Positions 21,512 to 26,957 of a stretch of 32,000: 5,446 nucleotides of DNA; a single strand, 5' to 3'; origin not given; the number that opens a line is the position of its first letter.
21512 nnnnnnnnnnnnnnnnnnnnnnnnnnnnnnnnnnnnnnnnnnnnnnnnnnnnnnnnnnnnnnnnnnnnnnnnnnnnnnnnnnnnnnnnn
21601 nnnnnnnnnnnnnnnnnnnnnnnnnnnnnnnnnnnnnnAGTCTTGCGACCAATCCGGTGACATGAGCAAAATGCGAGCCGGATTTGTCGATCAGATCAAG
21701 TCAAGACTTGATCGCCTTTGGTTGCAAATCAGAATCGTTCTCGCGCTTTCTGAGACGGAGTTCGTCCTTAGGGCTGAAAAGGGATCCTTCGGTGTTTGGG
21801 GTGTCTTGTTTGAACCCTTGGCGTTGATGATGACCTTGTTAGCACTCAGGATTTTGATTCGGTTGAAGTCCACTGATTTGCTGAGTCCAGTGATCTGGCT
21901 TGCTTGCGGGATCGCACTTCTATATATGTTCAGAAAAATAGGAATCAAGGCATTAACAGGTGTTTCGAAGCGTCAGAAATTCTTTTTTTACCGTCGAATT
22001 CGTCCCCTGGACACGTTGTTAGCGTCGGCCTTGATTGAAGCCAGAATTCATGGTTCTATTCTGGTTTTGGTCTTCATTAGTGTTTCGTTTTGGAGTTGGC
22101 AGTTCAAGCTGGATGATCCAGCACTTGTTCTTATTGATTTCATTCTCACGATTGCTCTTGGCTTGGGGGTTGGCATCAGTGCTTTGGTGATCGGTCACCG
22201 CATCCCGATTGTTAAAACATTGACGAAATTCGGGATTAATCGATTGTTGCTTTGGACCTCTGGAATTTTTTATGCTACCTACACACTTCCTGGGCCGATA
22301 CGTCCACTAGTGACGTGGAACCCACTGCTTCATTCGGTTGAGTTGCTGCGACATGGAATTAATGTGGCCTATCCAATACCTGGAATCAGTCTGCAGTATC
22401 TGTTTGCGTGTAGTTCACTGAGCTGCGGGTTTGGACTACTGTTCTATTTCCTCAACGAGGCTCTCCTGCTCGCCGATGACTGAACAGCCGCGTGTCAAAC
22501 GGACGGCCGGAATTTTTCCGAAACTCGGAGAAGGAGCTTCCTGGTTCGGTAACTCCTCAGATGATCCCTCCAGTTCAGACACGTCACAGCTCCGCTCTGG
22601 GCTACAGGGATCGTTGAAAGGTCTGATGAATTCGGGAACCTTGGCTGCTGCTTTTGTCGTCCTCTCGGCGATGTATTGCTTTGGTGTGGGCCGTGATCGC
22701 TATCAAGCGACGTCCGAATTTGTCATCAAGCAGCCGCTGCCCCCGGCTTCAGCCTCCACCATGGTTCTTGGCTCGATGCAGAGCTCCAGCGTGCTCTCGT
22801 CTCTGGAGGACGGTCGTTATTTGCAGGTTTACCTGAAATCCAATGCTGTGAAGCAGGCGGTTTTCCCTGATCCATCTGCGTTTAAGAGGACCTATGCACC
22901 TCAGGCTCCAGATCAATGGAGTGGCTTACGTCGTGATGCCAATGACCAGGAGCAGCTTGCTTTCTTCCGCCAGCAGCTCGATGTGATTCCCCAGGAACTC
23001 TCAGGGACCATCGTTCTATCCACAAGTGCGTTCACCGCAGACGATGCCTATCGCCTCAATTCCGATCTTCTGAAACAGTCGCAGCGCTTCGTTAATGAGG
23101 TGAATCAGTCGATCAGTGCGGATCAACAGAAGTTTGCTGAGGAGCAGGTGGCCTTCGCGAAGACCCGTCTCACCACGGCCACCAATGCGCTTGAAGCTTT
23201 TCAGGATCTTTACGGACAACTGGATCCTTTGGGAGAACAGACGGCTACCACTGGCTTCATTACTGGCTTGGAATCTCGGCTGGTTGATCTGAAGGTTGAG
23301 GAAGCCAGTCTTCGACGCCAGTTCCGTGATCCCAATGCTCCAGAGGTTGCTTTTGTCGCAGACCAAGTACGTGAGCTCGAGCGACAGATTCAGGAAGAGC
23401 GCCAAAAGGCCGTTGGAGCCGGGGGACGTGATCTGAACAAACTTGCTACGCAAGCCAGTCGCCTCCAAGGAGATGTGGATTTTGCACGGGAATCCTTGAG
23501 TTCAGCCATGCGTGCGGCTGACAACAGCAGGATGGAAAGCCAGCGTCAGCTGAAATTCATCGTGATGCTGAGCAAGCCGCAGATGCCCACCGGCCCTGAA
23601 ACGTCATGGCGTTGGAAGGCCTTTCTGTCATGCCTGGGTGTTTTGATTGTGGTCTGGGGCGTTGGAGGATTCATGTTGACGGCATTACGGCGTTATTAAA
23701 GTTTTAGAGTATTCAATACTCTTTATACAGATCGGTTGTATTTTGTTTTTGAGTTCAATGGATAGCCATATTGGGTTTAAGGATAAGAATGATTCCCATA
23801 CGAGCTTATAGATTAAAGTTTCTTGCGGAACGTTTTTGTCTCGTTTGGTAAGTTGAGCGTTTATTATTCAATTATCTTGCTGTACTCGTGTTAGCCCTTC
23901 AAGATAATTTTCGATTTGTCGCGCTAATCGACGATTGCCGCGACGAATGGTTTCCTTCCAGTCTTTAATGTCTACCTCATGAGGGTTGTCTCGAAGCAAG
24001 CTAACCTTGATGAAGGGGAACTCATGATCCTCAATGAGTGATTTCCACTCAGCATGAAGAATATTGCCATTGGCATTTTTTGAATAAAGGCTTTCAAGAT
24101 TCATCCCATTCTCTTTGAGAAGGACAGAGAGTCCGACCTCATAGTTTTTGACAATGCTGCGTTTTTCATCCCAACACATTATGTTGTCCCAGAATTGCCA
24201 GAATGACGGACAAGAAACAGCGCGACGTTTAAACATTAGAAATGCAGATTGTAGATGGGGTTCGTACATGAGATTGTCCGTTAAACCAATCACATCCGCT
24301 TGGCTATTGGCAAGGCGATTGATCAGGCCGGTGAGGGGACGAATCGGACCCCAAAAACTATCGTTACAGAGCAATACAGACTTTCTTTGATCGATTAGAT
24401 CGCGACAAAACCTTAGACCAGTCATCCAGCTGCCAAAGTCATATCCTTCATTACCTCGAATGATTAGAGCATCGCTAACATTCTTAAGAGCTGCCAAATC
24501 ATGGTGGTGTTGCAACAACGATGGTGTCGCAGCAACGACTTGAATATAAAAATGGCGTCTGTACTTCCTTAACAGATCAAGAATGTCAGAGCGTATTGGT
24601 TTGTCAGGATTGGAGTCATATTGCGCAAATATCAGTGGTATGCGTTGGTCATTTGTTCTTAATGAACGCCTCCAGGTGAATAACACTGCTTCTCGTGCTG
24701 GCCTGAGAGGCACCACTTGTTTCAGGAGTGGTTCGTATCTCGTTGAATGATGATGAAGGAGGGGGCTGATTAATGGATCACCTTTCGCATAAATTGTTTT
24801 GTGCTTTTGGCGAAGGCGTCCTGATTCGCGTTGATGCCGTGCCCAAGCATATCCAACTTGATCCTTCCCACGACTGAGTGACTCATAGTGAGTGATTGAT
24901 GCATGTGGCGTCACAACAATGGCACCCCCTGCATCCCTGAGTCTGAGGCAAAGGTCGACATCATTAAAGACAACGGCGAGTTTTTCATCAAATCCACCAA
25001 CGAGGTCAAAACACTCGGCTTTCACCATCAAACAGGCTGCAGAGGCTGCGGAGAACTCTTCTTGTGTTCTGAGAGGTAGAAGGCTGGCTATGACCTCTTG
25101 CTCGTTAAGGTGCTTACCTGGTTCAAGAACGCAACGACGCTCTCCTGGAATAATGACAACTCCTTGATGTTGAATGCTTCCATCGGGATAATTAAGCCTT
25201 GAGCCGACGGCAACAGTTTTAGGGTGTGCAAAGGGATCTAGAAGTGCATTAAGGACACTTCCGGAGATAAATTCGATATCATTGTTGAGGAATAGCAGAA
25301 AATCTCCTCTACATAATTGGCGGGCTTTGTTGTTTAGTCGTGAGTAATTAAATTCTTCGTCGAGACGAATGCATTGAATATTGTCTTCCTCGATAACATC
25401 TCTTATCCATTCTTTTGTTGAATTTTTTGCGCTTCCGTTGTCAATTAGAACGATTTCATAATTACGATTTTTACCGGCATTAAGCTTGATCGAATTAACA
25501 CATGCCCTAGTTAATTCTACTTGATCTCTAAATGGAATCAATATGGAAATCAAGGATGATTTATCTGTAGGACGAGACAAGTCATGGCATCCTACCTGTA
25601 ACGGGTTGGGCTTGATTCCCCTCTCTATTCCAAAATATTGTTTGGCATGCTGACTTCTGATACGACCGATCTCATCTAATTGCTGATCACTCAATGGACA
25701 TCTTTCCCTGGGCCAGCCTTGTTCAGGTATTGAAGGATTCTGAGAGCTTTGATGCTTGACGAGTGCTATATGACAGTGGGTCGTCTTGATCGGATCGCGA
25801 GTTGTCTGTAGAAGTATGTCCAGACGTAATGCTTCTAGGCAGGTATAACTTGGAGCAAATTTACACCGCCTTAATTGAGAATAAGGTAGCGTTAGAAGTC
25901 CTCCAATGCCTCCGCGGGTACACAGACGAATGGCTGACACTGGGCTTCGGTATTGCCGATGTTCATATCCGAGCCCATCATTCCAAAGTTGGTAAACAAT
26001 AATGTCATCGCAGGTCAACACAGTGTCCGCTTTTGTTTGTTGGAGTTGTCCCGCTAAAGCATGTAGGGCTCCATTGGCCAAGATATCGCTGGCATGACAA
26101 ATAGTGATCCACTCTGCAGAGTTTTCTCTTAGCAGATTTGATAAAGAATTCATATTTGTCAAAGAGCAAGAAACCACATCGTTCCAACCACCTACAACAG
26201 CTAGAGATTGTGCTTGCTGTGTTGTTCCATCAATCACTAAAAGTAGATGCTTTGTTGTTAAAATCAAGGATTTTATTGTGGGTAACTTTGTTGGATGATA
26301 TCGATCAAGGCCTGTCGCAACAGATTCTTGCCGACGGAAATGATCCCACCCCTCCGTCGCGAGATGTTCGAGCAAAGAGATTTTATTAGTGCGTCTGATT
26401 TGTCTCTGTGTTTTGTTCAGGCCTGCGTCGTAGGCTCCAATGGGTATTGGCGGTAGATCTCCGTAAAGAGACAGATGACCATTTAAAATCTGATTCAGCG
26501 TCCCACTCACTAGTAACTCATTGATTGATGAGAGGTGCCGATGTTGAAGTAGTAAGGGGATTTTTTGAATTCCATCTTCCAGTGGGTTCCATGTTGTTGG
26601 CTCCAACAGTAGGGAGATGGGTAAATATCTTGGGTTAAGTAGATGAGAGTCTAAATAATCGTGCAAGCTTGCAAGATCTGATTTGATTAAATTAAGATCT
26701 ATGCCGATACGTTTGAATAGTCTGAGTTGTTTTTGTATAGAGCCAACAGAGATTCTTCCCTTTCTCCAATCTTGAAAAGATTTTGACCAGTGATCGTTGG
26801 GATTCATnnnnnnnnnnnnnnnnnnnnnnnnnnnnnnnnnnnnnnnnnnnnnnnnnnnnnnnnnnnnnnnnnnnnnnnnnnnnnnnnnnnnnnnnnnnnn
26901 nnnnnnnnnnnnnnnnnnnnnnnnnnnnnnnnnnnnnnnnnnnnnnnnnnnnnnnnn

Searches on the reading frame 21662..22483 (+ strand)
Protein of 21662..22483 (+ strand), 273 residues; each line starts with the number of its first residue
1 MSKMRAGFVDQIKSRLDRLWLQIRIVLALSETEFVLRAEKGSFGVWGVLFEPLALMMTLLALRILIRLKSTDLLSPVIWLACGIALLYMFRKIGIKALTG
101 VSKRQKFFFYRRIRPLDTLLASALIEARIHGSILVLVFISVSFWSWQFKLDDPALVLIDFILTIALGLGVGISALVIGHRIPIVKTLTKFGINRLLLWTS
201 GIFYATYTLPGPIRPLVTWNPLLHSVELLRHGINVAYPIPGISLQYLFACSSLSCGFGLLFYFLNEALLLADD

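Call 6: search_protein_families(library=pfam, proteins=[window:21662-22483:+], max_evalue=0.01)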
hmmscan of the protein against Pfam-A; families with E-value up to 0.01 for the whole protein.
window:21662-22483:+ (273 aa): 1 family
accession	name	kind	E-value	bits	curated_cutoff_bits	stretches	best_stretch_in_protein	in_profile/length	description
PF01061.29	ABC2_membrane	-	3.5e-05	23.9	26.9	1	78-232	52-209/211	ABC-2 type transporter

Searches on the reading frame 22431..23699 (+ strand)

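Call 6: search_protein_families(library=pfam, proteins=[window:22431-23699:+], max_evalue=0.01)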
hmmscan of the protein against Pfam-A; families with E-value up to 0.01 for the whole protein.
window:22431-23699:+ (422 aa): 0 families

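Call 25: search_protein_families(library=ncbifam, proteins=[window:22431-23699:+], max_evalue=0.01)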
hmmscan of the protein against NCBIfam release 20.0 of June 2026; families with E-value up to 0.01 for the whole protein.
window:22431-23699:+ (422 aa): 2 families
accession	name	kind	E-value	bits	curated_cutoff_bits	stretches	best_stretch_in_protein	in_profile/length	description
TIGR01010.1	BexC_CtrB_KpsE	subfamily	2.2e-50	171.8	437.5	1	76-420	15-358/362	polysaccharide export inner-membrane protein, BexC/CtrB/KpsE family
NF011725.0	PRK15178.1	equivalog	9.5e-11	41.4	905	1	190-407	201-421/434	Vi polysaccharide ABC transporter inner membrane protein VexD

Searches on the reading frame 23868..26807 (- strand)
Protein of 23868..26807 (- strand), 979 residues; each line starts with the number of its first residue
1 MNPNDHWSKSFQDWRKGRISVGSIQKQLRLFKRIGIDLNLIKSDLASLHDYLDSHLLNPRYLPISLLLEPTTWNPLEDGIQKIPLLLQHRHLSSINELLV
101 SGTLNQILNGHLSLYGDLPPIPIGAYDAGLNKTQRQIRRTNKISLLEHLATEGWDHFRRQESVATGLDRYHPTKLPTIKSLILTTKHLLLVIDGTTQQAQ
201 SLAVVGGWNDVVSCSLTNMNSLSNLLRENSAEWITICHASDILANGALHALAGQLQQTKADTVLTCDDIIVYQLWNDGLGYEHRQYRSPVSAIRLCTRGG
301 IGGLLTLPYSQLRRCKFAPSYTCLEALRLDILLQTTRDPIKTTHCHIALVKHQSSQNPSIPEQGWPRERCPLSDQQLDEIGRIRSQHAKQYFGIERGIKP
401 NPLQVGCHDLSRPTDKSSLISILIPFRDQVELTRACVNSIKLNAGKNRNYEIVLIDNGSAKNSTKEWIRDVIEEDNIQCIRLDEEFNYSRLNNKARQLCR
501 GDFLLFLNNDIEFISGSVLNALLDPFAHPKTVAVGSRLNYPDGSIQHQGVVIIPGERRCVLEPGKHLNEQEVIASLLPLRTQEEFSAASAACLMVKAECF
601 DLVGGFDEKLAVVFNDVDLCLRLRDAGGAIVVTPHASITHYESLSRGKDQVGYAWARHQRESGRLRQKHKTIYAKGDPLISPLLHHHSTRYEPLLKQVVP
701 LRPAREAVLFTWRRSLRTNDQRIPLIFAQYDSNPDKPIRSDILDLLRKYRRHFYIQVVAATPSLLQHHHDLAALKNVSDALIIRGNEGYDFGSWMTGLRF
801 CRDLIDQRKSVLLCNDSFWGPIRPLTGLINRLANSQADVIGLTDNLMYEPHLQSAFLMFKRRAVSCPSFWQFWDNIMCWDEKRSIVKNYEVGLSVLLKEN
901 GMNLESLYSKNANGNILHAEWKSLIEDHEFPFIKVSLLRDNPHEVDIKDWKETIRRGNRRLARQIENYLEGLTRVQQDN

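Call 6: search_protein_families(library=pfam, proteins=[window:23868-26807:-], max_evalue=0.01)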
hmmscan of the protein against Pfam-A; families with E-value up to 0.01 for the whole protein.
window:23868-26807:- (979 aa): 4 families
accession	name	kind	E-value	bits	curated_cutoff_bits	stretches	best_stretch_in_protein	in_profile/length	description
PF05045.17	RgpF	-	3.1e-22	79.4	25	1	771-941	14-200/503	Rhamnan synthesis protein F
PF00535.33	Glycos_transf_2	-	1.8e-17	64.3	23.3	1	421-544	1-122/168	Glycosyl transferase family 2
PF13641.12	Glyco_tranf_2_3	-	4.4e-08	33.8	27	1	420-643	3-214/230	Glycosyltransferase like family 2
PF10111.15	Glyco_tranf_2_2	-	2.3e-06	27.7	27.3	1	422-630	2-206/276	Glycosyltransferase like family 2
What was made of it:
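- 23868..26807 (-): 979-aa glycosyltransferase (GT2 plus RgpF rhamnan-synthesis domain). call 6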
